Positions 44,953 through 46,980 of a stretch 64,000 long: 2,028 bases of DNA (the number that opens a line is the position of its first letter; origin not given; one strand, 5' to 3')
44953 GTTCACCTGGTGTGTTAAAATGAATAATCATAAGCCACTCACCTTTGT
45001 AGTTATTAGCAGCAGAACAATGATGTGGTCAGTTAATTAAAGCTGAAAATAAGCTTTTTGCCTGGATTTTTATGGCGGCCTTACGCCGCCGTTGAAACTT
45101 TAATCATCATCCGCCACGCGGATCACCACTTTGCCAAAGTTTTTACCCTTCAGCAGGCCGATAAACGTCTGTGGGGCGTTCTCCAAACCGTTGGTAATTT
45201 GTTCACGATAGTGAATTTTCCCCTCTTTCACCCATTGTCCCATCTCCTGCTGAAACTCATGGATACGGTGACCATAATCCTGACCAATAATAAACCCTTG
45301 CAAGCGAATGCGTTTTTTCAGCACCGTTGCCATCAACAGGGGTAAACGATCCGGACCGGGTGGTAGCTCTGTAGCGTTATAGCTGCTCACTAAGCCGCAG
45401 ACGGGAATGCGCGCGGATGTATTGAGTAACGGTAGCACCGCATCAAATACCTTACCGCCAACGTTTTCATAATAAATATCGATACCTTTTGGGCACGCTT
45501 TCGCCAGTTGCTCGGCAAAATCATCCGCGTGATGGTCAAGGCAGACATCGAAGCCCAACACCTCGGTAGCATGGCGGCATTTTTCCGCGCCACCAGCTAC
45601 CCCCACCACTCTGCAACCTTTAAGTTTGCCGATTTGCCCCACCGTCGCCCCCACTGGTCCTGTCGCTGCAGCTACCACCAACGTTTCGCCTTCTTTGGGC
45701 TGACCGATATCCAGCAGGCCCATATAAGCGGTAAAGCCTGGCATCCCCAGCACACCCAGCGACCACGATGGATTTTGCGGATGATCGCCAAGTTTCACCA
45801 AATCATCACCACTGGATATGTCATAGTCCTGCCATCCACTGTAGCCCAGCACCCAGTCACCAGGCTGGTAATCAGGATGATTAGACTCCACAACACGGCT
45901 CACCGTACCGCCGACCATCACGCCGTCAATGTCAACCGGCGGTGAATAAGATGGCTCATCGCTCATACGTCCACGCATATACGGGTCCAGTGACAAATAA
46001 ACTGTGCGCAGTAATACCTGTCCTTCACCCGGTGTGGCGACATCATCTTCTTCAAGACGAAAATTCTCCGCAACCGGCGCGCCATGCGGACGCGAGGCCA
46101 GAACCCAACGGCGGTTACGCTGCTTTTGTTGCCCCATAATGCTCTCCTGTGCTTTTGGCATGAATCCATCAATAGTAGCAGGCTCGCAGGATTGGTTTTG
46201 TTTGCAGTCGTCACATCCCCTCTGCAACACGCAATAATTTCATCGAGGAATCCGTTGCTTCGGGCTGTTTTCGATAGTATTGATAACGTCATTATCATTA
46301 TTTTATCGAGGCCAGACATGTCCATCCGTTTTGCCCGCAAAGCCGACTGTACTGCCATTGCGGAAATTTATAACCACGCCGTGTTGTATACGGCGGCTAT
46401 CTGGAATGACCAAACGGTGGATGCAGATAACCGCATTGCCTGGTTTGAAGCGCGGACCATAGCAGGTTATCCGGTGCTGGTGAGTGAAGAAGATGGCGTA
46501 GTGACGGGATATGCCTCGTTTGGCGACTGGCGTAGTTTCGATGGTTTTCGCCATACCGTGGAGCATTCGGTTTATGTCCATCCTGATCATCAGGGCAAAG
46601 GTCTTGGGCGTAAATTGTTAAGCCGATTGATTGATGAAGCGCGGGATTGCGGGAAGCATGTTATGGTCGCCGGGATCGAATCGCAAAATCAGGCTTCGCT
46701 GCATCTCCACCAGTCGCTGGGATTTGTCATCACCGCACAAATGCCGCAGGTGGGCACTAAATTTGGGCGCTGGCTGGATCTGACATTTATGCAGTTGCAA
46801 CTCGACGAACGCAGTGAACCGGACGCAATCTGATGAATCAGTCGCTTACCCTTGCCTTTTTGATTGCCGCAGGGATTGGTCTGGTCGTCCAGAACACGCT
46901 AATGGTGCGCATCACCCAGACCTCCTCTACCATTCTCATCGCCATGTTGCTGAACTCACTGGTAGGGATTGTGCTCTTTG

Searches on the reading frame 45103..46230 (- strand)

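Call 46: search_protein_families(proteins=[window:45103-46230:-], library=ncbifam, max_evalue=1e-10)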
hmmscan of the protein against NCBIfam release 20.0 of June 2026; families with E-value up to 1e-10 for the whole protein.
window:45103-46230:- (376 aa): 3 families
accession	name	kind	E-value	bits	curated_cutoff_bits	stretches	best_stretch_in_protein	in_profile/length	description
NF058644.1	CurcmRedCuraProt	equivalog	2.4e-183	608.7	440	1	40-375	1-336/336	NADPH-dependent curcumin/dihydrocurcumin reductase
TIGR02825.1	B4_12hDH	equivalog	2e-75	254.2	579.85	1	38-370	2-326/327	leukotriene B4 12-hydroxydehydrogenase/15-oxo-prostaglandin 13-reductase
TIGR02824.1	quinone_pig3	subfamily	1.9e-20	73.1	296.8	1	99-371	58-324/325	putative NAD(P)H quinone oxidoreductase, PIG3 family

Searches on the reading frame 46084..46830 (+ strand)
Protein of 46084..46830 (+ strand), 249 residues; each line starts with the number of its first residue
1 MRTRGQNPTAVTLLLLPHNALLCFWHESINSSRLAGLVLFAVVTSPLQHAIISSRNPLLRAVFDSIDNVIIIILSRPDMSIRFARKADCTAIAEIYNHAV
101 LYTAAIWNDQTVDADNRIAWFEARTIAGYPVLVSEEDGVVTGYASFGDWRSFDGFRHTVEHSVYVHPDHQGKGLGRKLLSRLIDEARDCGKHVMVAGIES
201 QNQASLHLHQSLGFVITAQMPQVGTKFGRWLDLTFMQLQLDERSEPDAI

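Call 46: search_protein_families(proteins=[window:46084-46830:+], library=ncbifam, max_evalue=1e-10)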
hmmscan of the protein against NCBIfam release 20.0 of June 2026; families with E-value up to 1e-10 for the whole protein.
window:46084-46830:+ (249 aa): 3 families
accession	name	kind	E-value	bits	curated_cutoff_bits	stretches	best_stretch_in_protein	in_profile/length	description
NF040504.1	resist_ArsN1b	equivalog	2.4e-36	124.9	210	1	81-240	1-159/159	arsinothricin resistance N-acetyltransferase ArsN1 family B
NF040503.1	resist_ArsN1a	equivalog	2e-27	95.9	170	1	81-237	1-156/159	arsinothricin resistance N-acetyltransferase ArsN1 family A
NF040502.1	PPT_acetyltrans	equivalog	2.4e-25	89.3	300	1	78-246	7-174/183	phosphinothricin N-acetyltransferase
